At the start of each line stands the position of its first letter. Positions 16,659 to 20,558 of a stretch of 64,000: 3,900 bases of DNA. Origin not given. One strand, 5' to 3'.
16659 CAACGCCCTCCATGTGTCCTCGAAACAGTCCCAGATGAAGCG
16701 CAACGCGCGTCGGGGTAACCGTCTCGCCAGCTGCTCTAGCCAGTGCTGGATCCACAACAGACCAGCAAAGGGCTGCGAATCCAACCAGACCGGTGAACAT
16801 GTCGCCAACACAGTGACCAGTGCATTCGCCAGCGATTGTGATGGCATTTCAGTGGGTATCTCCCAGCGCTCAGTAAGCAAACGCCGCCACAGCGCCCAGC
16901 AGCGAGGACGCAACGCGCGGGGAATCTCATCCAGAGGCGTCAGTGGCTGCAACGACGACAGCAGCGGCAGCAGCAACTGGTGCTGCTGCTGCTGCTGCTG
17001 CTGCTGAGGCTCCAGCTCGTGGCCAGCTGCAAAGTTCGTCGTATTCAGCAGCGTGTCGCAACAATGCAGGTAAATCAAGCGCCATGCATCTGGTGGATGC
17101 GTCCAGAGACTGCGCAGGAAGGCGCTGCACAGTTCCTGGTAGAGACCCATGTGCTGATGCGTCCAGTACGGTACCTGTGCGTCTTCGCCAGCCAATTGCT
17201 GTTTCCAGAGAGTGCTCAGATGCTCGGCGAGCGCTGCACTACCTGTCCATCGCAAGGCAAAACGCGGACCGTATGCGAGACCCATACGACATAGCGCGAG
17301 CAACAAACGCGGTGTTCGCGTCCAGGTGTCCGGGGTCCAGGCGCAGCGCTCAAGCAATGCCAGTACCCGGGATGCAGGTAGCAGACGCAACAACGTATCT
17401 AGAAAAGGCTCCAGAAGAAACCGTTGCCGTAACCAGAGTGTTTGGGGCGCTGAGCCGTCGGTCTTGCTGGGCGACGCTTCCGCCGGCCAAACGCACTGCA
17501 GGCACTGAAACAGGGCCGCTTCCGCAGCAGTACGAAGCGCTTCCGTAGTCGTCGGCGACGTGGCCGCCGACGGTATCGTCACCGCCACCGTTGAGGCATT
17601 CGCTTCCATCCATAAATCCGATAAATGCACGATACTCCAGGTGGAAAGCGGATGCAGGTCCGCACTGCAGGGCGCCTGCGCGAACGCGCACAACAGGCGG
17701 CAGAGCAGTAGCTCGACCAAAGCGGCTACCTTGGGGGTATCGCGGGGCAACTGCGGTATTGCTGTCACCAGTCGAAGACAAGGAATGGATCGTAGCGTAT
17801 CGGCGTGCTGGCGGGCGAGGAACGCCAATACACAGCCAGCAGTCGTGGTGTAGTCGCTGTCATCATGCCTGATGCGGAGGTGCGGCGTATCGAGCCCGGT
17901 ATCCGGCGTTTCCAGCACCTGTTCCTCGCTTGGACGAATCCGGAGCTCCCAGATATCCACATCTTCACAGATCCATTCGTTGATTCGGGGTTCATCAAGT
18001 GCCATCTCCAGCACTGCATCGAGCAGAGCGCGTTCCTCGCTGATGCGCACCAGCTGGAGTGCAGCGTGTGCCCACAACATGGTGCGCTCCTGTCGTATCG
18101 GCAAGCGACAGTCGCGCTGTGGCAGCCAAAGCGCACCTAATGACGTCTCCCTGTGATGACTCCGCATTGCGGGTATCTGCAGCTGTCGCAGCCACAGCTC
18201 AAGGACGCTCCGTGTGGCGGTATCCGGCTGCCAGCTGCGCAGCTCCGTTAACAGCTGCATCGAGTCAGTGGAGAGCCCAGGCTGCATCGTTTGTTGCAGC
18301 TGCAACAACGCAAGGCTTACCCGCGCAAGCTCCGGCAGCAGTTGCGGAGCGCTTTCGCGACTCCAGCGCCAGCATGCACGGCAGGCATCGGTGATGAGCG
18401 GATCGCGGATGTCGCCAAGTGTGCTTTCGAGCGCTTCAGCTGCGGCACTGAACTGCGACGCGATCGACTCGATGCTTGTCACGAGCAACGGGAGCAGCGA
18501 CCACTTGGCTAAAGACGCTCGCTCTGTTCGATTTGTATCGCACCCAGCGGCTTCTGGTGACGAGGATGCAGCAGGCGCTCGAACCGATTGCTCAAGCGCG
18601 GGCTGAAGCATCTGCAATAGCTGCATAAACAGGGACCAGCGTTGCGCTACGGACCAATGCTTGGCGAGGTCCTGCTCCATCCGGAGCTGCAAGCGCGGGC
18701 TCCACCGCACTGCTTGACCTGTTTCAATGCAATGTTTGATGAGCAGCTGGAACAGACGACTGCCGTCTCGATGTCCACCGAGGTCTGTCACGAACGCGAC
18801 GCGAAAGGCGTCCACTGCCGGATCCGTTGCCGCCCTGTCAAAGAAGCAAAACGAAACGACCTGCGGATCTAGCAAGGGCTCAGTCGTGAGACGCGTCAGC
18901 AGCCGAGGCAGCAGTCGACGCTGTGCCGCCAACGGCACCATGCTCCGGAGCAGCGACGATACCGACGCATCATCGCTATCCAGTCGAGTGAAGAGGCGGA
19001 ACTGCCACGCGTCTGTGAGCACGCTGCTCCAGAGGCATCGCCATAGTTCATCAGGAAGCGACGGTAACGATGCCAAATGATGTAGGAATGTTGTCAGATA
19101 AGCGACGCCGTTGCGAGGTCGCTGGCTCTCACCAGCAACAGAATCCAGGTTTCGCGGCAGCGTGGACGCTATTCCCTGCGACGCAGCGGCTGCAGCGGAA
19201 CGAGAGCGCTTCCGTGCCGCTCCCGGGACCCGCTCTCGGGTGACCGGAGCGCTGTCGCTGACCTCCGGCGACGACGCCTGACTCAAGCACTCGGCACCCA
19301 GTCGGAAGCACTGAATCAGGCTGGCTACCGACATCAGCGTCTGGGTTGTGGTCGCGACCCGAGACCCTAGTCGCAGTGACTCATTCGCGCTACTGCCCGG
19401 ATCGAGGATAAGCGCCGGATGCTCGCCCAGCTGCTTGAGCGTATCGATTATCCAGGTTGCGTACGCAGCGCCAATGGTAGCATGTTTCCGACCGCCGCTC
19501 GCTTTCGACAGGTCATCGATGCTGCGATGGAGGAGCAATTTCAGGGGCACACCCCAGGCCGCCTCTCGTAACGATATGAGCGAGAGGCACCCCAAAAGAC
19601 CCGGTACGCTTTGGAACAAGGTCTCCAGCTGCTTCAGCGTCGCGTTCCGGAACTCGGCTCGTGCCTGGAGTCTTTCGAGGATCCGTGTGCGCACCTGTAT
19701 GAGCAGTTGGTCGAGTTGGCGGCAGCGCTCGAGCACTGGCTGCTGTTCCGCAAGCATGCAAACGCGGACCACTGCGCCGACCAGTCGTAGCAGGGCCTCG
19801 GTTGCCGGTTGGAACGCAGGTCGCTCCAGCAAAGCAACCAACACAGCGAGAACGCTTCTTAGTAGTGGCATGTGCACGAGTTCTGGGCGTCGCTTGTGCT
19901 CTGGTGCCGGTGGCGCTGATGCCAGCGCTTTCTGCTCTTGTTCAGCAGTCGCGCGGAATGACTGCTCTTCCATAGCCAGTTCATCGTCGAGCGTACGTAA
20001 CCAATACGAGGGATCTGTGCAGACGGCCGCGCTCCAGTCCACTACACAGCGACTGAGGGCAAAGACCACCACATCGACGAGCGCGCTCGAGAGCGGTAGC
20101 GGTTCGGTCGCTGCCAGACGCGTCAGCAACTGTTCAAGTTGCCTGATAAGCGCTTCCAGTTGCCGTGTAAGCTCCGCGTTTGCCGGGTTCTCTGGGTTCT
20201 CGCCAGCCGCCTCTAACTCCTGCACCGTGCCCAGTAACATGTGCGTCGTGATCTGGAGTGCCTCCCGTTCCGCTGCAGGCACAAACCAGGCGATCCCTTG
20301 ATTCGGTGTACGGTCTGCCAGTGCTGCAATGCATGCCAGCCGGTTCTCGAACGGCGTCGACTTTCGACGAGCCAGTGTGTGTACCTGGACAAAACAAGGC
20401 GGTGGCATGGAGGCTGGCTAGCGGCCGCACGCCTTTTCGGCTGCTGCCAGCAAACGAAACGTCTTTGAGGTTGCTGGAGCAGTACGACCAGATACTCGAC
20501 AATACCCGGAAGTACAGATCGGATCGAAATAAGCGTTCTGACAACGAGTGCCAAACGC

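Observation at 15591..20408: Intronless 1605-aa poly-Q protein of unknown function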

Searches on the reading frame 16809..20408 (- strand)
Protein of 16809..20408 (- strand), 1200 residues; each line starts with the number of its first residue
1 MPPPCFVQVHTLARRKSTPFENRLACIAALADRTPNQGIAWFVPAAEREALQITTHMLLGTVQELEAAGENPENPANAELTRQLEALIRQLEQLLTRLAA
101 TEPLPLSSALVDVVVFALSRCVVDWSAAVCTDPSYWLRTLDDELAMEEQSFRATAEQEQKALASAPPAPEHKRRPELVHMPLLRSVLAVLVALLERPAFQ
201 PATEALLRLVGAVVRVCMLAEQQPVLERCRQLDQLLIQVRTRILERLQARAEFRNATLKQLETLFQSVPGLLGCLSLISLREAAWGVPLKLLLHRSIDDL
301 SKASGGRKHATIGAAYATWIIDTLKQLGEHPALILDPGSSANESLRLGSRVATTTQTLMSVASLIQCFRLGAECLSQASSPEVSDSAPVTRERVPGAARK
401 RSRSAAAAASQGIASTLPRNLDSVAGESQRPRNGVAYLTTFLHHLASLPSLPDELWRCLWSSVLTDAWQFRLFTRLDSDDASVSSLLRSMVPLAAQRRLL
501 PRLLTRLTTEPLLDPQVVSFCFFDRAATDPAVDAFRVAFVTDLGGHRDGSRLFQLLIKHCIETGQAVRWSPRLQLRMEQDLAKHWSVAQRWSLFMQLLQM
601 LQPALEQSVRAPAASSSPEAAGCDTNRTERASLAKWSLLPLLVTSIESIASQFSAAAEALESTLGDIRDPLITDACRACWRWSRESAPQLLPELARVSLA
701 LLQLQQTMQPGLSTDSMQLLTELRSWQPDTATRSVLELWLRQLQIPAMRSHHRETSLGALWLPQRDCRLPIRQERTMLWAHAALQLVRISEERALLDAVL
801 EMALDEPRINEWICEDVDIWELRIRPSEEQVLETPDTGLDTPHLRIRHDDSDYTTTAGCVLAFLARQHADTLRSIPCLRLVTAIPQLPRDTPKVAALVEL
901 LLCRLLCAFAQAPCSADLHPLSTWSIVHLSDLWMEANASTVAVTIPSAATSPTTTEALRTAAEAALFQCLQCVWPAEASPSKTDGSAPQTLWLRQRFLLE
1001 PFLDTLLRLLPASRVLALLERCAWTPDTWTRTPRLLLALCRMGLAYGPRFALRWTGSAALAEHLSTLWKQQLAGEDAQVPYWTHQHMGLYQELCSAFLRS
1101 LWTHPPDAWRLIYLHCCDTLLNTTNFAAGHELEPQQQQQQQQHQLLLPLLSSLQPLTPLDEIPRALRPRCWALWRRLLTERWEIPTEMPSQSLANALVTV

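Call 34: predict_structure(alignment_id=A2)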
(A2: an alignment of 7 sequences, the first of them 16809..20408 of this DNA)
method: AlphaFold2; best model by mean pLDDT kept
length: 1200 residues; sequences in the alignment: 7
mean_pLDDT: 54.3   pTM: 0.37
mean pLDDT of the five models: 54.3, 52.4, 52.1, 52.1, 46.6
residues with pLDDT >= 90: 2; 70-90: 330; 50-70: 340; < 50: 528
segments of 3 or more residues with pLDDT < 50: 1-7, 14-21, 31-43, 126-178, 221-228, 253-363, 376-432, 474-481, 608-631, 727-775, 826-853, 939-952, 973-993, 1074-1082, 1098-1200
pLDDT, mean of each block of 10 residues (from residue 1): 44 48 50 39 57 76 70 63 81 76 68 78 52 37 36 35 32 37 82 80 69 62 46 71 69 46 40 42 43 43 34 38 34 31 29 38 51 46 28 27 29 31 33 54 56 53 56 44 55 57 52 68 62 66 62 80 71 73 77 81 54 32 33 66 80 57 63 69 59 74 74 72 58 35 30 28 27 47 58 67 75 67 47 32 33 61 79 82 68 73 86 64 85 66 24 67 86 47 34 59 87 86 78 79 74 70 61 43 56 55 38 36 26 30 30 32 36 35 30 28
secondary structure, 60 per line:
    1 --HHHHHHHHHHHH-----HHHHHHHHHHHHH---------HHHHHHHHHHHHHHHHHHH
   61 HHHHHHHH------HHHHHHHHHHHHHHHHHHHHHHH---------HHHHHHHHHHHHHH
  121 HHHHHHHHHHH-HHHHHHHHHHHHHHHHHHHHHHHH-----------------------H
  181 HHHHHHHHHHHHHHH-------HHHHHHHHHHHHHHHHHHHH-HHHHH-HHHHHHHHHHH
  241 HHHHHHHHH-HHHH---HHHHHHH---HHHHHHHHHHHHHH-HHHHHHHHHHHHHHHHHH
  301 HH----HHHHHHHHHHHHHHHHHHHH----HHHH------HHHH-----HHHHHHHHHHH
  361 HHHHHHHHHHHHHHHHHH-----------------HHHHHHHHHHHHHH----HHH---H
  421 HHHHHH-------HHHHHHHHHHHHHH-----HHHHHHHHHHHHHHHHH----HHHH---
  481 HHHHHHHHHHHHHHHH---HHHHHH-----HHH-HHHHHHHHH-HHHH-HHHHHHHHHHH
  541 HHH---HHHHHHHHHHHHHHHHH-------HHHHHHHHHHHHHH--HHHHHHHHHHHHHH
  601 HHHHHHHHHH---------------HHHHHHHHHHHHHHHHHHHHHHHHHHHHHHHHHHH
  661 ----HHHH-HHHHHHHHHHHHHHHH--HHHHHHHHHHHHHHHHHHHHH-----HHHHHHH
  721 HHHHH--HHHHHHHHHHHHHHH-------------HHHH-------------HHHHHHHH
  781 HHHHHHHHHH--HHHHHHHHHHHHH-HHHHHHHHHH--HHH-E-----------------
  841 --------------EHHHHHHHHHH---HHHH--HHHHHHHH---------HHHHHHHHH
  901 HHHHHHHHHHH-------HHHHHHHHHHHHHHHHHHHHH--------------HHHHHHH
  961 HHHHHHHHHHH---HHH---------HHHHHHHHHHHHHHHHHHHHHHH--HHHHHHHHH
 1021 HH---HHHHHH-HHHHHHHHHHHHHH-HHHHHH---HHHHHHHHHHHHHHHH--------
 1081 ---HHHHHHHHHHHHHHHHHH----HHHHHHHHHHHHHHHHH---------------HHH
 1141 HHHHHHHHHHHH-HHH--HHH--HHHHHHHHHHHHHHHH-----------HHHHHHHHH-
elements in order (helices of 4 or more, strands of 3 or more residues): H3-14 H20-32 H42-68 H75-97 H107-131 H133-156 H180-195 H203-222 H224-228 H230-249 H251-254 H258-264 H268-281 H283-302 H307-326 H331-334 H341-344 H350-378 H396-409 H420-426 H434-447 H453-469 H474-477 H481-496 H500-505 H515-523 H525-528 H530-543 H547-563 H571-584 H587-610 H626-660 H665-668 H670-685 H688-708 H714-725 H728-742 H756-759 H773-790 H793-805 H807-816 H856-865 H869-872 H875-882 H892-911 H919-939 H954-971 H987-1009 H1012-1022 H1026-1031 H1033-1046 H1048-1053 H1057-1072 H1084-1101 H1106-1122 H1138-1152 H1164-1179 H1191-1199

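Call 111: fold_search(model_id=the predicted structure, library=pdb)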
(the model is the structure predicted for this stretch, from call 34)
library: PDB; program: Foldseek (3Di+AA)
matches with E <= 10: 487; with E <= 0.001: 15
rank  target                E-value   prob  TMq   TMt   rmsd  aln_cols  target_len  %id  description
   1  9im6_A                1.7e-05  1.00  0.16  0.17  34.7      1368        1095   11  Structure of influenza A virus RNA polymerase PB1 and nuclear import host factor RanBP5 complex (released 2024-11-27)
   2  9n70_SP               5.3e-05  1.00  0.15  0.10  50.5      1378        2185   11  SSU processome maturation and disassembly, State E (released 2025-11-05)
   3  6xte_A                1.6e-04  1.00  0.16  0.17  32.5      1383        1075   11  Human karyopherin RanBP5 (isoform-1) (released 2020-04-22)
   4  3w3y_A                1.6e-04  1.00  0.14  0.15  32.7      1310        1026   11  Crystal structure of Kap121p bound to Nup53p (released 2013-04-10)
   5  9n73_SP               2.6e-04  0.98  0.11  0.08  52.6      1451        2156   10  SSU processome maturation and disassembly, State G (released 2025-10-29)
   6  5o9z_v                3.9e-04  1.00  0.18  0.23  19.6      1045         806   11  Cryo-EM structure of a pre-catalytic human spliceosome primed for activation (B complex) (released 2017-08-16)
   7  8ezq_B                3.9e-04  0.96  0.11  0.11  45.0      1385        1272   10  Cryo-EM structure of the S. cerevisiae guanine nucleotide exchange factor Gea2 (released 2023-11-15)
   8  7z8v_D                4.2e-04  0.95  0.11  0.11  30.7      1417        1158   11  CAND1-SCF-SKP2 (SKP1deldel) CAND1 engaged SCF rocked (released 2023-04-19)
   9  7z8t_D                6.1e-04  0.98  0.14  0.15  29.1      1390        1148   13  CAND1-SCF-SKP2 CAND1 engaged SCF rocked (released 2023-04-19)
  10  6sb0_A                6.1e-04  0.97  0.13  0.08  33.9      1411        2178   11  cryo-EM structure of mTORC1 bound to PRAS40-fused active RagA/C GTPases (released 2019-10-16)
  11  8h3q_A                6.6e-04  0.97  0.12  0.12  29.9      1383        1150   11  Cryo-EM Structure of the CAND1-Cul3-Rbx1 complex (released 2023-10-11)
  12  7kzt_V                9.0e-04  0.95  0.12  0.13  26.8      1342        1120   11  Structure of the human fanconi anaemia Core-UBE2T-ID-DNA complex in intermediate state (released 2021-03-10)
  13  9bax_A                9.3e-04  0.80  0.10  0.08  42.0      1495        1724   12  PI4KA complex bound to C-terminus of EFR3A (released 2024-11-27)
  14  7n6g_1H               9.6e-04  0.99  0.13  0.16  28.4      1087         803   11  C1 of central pair (released 2022-05-18)
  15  7uxc_A                1.0e-03  0.85  0.10  0.06  39.2      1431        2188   12  cryo-EM structure of the mTORC1-TFEB-Rag-Ragulator complex with symmetry expansion (released 2022-11-30)
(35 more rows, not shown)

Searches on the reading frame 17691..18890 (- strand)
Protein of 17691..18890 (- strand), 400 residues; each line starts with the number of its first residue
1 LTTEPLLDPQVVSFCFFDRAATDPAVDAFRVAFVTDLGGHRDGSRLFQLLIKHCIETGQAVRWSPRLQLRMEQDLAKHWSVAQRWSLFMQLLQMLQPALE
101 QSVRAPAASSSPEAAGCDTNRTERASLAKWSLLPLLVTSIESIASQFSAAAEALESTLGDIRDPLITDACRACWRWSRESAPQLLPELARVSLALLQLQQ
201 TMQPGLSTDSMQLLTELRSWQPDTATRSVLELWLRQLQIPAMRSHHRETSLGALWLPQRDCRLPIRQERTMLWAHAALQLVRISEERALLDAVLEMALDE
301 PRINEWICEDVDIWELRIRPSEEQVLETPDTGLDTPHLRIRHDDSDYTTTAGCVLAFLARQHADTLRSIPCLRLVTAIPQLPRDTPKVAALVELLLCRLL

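Call 14: search_protein_families(library=pfam, proteins=[window:17691-18890:-], max_evalue=10)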
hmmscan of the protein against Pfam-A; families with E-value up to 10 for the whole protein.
window:17691-18890:- (400 aa): 1 family
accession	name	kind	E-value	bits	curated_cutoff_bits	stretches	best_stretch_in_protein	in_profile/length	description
PF24140.1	TPR_TNPO3_IPO13_3rd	-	0.2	12.4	27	1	189-240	5-58/89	Transportin-3/Importin-13 third TPR domain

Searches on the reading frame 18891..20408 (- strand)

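Call 14: search_protein_families(library=pfam, proteins=[window:18891-20408:-], max_evalue=10)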
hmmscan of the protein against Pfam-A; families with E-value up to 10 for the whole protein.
window:18891-20408:- (506 aa): 3 families
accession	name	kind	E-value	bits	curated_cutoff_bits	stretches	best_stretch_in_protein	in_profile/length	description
PF16679.11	CDT1_C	-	0.016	16.2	25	0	156-199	9-53/96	DNA replication factor Cdt1 C-terminal domain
PF08227.16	DASH_Hsk3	-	1.3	9.9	24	1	82-102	2-22/45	DASH complex subunit Hsk3 like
PF21214.3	SelB_WH_2nd_bact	-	1.5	9.2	27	1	131-154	17-40/59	Selenocysteine-specific elongation factor, winged helix domain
